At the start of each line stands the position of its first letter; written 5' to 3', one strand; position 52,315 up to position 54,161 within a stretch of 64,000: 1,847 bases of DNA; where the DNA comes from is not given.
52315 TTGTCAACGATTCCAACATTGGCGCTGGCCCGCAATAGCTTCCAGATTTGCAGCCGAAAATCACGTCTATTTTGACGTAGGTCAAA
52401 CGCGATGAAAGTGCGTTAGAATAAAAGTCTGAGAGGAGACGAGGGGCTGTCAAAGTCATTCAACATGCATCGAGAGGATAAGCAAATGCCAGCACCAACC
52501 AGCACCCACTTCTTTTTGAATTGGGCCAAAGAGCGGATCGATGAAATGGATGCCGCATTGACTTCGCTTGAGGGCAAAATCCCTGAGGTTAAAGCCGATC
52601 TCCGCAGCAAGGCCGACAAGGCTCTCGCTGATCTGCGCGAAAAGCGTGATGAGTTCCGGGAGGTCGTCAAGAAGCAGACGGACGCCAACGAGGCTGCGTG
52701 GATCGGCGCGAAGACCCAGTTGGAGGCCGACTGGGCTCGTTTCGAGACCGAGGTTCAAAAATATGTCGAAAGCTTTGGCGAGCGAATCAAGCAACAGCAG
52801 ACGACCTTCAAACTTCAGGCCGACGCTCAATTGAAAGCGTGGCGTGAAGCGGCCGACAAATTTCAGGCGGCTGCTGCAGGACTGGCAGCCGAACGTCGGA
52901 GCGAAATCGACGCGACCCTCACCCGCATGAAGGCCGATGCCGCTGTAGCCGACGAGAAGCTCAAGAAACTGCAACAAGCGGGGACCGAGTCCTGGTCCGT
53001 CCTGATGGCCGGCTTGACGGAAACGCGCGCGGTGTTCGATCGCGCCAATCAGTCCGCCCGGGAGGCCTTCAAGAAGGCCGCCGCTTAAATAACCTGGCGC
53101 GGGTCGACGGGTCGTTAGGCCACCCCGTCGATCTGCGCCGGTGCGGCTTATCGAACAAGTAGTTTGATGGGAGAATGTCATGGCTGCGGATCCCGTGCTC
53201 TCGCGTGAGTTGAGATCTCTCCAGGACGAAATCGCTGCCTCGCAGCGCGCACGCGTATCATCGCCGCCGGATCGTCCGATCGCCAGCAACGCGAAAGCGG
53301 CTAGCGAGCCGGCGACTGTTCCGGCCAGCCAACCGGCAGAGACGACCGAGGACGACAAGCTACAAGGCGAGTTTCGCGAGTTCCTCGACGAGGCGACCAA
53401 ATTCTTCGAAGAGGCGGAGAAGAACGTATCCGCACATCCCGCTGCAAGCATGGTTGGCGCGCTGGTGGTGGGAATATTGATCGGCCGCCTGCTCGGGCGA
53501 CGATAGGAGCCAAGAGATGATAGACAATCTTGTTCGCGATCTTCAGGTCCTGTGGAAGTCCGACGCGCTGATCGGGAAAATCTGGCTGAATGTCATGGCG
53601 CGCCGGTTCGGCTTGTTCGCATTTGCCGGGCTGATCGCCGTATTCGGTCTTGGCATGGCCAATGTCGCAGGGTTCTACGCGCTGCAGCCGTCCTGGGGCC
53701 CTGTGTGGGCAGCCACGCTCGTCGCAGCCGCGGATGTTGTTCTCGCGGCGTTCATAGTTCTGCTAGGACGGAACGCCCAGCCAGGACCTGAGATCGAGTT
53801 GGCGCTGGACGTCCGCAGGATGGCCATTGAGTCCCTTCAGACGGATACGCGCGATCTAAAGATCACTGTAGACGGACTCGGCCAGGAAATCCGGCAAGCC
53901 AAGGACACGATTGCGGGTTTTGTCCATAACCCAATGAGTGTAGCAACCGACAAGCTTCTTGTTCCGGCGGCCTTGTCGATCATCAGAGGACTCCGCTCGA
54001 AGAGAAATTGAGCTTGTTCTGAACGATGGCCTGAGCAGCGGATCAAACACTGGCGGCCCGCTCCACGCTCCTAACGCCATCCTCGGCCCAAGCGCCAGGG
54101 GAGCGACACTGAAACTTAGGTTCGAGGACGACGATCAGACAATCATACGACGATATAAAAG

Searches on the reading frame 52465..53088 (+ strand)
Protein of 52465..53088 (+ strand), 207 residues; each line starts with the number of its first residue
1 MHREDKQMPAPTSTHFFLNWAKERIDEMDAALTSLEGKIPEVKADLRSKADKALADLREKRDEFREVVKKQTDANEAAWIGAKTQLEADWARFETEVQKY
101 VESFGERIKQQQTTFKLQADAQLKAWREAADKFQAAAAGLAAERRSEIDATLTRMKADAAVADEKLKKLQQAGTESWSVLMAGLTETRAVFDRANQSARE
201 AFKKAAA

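Call 46: search_protein_families(library=pfam, proteins=[window:52465-53088:+], max_evalue=0.01)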
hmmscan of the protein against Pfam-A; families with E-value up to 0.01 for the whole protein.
window:52465-53088:+ (207 aa): 1 family
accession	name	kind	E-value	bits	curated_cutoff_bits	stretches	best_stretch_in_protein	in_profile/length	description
PF01442.23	Apolipoprotein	-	0.00093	19.4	90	1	33-136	73-180/190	Apolipoprotein A1/A4/E domain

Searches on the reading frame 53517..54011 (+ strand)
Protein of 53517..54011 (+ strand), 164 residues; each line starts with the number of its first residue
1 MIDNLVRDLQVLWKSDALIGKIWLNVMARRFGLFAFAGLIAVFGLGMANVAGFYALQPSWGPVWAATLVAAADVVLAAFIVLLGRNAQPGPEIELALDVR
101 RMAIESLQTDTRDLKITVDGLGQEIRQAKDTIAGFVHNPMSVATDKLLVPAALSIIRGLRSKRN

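Call 46: search_protein_families(library=pfam, proteins=[window:53517-54011:+], max_evalue=0.01)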
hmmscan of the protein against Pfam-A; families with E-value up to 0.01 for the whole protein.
window:53517-54011:+ (164 aa): 1 family
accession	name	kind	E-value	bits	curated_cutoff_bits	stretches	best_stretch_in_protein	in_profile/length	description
PF07332.16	Phage_holin_3_6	-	9.1e-09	35.8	28.4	1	28-110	34-111/116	Putative Actinobacterial Holin-X, holin superfamily III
